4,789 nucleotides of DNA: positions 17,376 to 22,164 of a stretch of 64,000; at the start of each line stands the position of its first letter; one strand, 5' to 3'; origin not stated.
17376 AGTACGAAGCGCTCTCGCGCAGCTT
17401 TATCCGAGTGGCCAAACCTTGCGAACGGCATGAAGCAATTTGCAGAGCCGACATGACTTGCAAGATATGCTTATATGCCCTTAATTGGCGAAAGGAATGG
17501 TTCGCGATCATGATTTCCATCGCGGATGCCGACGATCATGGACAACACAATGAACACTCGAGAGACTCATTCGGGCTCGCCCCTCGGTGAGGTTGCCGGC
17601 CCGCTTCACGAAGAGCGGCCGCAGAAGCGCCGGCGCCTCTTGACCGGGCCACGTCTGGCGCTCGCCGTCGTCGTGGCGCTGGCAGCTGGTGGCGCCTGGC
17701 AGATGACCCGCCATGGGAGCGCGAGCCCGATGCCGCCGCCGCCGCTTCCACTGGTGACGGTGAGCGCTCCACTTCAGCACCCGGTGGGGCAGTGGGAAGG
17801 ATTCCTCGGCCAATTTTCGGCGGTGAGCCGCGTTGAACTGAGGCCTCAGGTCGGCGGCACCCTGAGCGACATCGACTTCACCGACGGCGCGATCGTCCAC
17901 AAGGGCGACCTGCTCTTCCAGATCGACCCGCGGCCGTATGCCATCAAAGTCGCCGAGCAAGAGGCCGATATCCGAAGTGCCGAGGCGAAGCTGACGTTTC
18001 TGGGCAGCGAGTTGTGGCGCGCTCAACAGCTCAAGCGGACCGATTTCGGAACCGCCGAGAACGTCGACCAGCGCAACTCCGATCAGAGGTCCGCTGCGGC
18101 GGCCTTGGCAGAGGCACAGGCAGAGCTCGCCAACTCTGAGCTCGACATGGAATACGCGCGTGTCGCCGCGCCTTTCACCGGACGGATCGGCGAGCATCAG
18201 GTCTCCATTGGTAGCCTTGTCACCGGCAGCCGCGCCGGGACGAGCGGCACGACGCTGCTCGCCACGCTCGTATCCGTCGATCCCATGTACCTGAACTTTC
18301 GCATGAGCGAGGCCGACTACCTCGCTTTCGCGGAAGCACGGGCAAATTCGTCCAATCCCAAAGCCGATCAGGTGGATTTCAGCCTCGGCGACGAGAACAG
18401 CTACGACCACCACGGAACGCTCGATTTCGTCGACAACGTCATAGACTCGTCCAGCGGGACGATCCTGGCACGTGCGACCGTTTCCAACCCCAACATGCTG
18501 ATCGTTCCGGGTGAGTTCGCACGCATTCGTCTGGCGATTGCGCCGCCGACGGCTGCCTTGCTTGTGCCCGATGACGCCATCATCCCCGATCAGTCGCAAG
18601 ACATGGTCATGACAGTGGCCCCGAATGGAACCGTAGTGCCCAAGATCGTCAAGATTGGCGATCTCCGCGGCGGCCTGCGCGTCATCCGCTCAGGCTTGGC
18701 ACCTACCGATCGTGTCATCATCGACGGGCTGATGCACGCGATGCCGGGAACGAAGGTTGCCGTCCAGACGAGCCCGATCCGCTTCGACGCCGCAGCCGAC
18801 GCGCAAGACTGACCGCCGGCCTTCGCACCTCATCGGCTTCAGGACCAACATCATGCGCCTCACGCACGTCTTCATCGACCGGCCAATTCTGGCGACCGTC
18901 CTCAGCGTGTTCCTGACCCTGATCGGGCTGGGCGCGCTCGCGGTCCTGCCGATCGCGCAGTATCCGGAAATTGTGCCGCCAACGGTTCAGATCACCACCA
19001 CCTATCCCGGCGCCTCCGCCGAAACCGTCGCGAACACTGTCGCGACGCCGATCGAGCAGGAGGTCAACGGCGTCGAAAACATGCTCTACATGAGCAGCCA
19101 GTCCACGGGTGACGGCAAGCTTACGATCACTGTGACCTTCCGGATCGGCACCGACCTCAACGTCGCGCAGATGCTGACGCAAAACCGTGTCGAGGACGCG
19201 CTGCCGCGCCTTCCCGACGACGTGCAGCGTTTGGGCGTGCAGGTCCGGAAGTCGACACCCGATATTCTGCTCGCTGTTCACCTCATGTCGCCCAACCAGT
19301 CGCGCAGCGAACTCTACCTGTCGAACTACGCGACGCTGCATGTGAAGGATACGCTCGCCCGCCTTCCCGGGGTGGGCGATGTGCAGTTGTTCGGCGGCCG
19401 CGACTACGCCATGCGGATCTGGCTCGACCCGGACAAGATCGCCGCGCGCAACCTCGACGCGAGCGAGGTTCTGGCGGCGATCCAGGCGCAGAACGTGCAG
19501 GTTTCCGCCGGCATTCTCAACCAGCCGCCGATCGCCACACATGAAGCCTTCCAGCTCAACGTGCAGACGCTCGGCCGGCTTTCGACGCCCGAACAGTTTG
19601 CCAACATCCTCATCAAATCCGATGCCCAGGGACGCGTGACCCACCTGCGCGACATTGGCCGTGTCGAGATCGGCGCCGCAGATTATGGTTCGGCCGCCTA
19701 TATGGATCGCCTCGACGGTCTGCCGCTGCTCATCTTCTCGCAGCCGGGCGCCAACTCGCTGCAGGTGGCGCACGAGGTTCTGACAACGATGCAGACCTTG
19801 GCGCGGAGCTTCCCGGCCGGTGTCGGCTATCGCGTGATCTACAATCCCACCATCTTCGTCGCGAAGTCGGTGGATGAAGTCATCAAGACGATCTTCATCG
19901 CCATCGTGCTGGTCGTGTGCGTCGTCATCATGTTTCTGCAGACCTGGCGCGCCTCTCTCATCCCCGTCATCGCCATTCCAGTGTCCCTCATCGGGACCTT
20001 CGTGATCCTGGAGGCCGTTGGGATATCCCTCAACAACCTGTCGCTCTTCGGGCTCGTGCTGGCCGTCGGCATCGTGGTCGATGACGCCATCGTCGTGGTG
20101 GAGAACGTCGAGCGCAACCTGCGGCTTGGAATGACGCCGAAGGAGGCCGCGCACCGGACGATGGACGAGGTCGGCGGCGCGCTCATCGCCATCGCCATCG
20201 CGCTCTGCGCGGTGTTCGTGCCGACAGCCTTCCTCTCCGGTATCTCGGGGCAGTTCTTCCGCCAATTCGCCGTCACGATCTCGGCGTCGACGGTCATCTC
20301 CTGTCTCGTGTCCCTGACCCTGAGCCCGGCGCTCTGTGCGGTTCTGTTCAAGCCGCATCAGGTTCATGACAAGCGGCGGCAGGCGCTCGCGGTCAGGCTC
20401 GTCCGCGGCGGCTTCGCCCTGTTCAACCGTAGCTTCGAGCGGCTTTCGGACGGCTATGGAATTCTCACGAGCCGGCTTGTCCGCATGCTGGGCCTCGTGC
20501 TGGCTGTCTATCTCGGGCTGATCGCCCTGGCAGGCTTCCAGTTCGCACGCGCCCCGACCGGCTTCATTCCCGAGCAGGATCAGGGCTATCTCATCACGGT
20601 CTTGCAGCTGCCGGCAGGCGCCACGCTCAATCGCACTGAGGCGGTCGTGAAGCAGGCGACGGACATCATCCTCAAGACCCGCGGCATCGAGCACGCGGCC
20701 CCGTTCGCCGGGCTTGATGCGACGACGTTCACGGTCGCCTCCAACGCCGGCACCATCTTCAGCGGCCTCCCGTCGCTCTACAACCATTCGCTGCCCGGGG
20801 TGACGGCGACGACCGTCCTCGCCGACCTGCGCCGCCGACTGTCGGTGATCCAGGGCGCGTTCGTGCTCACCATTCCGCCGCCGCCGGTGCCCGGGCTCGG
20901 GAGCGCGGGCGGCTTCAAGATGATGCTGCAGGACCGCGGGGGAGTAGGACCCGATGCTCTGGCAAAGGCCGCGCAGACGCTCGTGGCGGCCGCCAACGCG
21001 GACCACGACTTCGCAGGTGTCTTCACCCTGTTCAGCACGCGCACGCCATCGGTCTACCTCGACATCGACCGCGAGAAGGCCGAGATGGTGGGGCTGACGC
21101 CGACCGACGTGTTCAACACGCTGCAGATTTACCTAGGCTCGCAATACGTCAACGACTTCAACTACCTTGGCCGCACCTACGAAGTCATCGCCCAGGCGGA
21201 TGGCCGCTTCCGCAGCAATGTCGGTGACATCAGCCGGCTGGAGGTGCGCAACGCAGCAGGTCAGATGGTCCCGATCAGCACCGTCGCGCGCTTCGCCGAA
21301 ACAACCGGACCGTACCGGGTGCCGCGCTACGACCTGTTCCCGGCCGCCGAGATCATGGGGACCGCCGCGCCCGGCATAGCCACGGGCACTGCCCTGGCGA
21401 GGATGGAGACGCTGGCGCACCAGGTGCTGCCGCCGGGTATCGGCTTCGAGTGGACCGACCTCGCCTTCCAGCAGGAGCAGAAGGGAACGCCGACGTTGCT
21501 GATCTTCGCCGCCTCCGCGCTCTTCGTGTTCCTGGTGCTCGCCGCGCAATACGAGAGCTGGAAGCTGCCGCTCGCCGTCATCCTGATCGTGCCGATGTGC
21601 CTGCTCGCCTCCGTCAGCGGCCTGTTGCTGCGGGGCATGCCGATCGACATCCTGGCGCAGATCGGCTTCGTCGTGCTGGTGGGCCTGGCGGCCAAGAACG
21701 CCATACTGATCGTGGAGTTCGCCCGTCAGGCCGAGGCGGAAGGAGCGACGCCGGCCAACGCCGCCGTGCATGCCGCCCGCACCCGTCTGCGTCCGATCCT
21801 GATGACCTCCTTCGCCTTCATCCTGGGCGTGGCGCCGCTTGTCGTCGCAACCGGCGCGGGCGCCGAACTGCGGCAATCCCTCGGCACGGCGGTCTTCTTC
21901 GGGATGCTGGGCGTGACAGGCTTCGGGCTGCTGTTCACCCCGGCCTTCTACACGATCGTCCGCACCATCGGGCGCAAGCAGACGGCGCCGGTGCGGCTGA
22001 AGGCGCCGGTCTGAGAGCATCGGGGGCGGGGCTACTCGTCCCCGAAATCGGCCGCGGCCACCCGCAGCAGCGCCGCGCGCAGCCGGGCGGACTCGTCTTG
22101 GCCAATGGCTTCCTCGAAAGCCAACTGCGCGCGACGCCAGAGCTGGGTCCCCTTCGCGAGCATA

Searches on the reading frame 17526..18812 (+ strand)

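Call 8: search_protein_families(library=pfam, proteins=[window:17526-18812:+], max_evalue=0.001)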
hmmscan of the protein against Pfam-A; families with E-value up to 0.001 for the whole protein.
window:17526-18812:+ (428 aa): 4 families
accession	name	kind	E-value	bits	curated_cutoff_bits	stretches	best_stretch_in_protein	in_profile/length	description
PF13437.12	HlyD_3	-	1.3e-06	29.5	22.2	0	213-323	2-97/106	HlyD family secretion protein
PF16576.10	HlyD_D23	-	1.4e-06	28.2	30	1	106-332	23-214/214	Barrel-sandwich domain of CusB or HlyD membrane-fusion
PF13533.13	Biotin_lipoyl_2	-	1.2e-05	25.4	29.8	1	103-134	1-32/32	Biotin-lipoyl like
PF00529.27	CusB_dom_1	-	0.00056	20.5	26.5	1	163-398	12-88/89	Cation efflux system protein CusB domain 1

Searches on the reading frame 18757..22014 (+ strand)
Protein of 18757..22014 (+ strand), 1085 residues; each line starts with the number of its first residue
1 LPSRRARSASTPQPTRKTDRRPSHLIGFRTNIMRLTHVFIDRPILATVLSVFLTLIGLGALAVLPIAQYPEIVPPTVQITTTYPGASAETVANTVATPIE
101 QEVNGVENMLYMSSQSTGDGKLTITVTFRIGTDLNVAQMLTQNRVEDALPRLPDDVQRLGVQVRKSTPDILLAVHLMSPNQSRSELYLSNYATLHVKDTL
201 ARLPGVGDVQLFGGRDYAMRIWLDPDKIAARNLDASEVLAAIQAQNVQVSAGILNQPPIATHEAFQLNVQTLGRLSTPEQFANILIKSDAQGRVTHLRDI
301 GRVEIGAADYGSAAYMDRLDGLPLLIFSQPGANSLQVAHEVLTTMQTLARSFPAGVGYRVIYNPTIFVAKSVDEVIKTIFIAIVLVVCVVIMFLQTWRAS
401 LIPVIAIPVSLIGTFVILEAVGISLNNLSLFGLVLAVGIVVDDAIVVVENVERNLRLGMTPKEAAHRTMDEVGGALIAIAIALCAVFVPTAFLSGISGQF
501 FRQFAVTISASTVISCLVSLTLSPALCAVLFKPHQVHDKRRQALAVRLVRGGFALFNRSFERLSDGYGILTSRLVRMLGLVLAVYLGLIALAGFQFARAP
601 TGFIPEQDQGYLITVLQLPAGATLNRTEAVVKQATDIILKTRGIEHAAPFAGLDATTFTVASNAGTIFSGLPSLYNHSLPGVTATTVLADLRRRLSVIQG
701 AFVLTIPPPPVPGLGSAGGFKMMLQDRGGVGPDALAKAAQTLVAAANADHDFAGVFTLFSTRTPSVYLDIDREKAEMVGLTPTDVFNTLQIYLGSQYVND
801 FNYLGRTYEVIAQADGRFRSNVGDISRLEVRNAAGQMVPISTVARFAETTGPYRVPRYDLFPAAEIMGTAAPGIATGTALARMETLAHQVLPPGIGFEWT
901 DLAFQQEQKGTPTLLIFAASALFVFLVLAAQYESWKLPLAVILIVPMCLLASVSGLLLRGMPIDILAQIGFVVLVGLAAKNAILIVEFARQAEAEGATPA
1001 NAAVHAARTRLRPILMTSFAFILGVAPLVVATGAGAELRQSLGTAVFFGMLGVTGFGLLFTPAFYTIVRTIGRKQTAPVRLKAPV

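Call 9: search_protein_families(library=pfam, proteins=[window:18757-22014:+], max_evalue=0.001)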
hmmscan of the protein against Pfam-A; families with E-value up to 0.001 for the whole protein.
window:18757-22014:+ (1085 aa): 3 families
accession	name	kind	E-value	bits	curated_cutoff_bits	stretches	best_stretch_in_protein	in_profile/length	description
PF00873.25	ACR_tran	-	0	1060.3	28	1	37-1069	3-1021/1021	AcrB/AcrD/AcrF family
PF03176.21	MMPL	-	1.8e-14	53.9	20.5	2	376-540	146-311/333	MMPL family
PF02355.23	SecD_SecF_C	-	0.0007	19.5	20.5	0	374-521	32-181/189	Protein export membrane protein SecD/SecF, C-terminal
